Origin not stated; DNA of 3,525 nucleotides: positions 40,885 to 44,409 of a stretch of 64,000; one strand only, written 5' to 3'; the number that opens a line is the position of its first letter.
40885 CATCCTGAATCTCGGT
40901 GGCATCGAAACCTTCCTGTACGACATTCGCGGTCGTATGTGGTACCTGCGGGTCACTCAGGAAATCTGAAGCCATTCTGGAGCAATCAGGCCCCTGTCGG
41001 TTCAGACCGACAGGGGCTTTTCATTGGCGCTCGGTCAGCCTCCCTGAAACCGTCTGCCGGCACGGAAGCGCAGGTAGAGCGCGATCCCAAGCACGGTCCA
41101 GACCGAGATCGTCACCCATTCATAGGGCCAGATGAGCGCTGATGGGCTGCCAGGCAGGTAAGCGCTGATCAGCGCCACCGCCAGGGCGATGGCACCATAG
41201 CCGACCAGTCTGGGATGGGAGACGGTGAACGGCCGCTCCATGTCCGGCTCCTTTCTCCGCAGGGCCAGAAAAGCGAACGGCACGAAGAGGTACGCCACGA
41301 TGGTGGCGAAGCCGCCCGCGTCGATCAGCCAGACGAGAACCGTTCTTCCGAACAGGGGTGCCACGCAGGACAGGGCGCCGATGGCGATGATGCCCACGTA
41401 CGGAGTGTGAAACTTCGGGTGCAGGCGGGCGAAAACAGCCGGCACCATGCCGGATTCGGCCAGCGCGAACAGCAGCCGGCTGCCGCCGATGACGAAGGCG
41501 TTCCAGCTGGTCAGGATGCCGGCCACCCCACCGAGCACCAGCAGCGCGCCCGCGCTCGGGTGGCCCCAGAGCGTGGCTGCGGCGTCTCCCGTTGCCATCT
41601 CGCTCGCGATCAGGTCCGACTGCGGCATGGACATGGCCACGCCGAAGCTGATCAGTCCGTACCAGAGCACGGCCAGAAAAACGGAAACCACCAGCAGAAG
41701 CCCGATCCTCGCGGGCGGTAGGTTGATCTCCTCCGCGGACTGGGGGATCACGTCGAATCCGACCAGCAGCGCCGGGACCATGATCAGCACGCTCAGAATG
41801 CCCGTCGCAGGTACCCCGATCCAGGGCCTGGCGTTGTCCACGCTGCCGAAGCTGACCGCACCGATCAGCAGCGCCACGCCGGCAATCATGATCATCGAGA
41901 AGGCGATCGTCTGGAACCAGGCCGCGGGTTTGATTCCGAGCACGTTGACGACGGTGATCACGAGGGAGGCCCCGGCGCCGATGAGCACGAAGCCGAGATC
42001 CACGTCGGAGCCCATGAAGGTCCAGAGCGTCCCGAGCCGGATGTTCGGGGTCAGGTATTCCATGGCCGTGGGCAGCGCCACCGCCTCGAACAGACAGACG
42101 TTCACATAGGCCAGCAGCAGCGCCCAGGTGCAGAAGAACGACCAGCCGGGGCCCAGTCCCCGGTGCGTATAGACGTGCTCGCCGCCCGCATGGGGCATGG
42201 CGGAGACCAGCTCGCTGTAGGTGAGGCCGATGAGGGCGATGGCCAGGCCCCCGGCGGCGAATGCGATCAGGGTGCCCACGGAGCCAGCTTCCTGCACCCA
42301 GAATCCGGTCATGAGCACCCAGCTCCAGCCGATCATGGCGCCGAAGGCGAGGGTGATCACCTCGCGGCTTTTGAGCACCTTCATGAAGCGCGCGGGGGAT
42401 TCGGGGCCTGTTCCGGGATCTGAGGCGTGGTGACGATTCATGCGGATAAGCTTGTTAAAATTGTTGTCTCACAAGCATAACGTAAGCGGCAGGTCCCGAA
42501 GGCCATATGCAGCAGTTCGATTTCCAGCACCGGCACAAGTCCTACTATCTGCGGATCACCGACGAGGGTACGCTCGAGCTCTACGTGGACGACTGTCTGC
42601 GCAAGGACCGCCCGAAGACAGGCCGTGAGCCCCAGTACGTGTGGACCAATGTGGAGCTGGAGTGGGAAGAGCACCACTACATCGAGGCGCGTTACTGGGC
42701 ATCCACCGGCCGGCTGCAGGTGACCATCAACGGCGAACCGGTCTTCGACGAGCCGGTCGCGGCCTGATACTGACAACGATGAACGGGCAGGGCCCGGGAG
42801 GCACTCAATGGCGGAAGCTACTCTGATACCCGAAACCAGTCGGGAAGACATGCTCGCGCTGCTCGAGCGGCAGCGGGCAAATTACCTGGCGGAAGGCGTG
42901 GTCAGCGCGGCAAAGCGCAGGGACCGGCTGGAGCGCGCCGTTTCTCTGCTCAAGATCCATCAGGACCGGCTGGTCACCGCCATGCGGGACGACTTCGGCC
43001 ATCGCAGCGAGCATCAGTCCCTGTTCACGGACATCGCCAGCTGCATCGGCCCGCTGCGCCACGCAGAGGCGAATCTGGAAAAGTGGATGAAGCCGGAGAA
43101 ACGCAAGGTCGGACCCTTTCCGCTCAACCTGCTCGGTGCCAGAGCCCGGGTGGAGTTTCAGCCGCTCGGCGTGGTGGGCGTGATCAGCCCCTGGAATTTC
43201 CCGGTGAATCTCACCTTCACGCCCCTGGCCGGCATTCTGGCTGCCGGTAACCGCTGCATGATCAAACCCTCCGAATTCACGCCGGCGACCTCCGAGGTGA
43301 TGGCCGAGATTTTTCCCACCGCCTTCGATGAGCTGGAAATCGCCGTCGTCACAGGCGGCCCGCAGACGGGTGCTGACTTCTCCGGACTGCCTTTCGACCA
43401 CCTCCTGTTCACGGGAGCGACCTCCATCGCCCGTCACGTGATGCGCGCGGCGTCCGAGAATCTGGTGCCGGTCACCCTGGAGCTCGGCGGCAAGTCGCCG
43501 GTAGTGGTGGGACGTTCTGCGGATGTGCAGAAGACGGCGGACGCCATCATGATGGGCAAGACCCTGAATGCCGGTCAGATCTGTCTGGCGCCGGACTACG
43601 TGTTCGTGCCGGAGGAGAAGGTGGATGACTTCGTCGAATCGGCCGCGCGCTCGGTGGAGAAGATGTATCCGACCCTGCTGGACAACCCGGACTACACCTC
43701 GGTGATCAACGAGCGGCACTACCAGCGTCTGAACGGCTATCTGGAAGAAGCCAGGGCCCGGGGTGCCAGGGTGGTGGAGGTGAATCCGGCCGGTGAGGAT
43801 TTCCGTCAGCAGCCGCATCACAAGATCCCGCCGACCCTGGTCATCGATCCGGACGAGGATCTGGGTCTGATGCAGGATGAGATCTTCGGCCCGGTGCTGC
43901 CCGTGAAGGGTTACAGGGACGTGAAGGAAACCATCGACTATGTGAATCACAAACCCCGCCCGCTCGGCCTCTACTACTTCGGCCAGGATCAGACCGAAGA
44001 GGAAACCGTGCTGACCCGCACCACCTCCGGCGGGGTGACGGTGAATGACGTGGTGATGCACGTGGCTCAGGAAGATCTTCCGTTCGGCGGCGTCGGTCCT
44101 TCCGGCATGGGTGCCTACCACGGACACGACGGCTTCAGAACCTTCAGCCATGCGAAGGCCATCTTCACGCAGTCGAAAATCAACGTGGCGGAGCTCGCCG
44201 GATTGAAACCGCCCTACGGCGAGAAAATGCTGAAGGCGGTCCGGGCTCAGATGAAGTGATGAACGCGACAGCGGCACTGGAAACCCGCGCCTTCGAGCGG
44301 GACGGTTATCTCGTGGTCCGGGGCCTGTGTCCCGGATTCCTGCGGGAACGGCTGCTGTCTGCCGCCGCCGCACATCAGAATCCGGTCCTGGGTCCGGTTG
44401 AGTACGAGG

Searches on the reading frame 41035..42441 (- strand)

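Call 58: search_protein_families(library=pfam, proteins=[window:41035-42441:-], max_evalue=0.00001)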
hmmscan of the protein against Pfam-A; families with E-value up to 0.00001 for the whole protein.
window:41035-42441:- (468 aa): 2 families
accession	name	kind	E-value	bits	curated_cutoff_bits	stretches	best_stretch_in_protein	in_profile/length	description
PF13520.12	AA_permease_2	-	6.4e-33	114.7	27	1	28-430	6-407/427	Amino acid permease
PF00324.27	AA_permease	-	3.3e-28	99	24.6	1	28-397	2-384/470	Amino acid permease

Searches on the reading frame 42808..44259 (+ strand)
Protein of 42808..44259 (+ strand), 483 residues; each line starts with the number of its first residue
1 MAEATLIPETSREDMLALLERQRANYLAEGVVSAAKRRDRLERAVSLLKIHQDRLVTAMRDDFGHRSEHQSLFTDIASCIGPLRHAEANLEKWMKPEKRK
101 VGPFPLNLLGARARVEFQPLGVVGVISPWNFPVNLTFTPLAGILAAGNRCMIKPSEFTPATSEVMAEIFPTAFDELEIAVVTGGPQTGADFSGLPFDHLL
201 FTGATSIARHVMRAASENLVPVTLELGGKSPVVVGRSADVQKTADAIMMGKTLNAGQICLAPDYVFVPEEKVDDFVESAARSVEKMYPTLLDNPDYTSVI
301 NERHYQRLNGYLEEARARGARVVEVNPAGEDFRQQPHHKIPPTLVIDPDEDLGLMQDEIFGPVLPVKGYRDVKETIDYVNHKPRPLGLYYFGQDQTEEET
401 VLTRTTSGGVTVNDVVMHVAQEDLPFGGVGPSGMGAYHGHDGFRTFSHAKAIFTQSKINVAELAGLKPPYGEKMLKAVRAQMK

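Call 58: search_protein_families(library=pfam, proteins=[window:42808-44259:+], max_evalue=0.00001)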
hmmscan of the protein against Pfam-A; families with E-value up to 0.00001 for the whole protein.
window:42808-44259:+ (483 aa): 1 family
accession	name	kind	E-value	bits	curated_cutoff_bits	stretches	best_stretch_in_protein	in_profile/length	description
PF00171.27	Aldedh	-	4.3e-87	293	23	1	7-452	23-461/461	Aldehyde dehydrogenase family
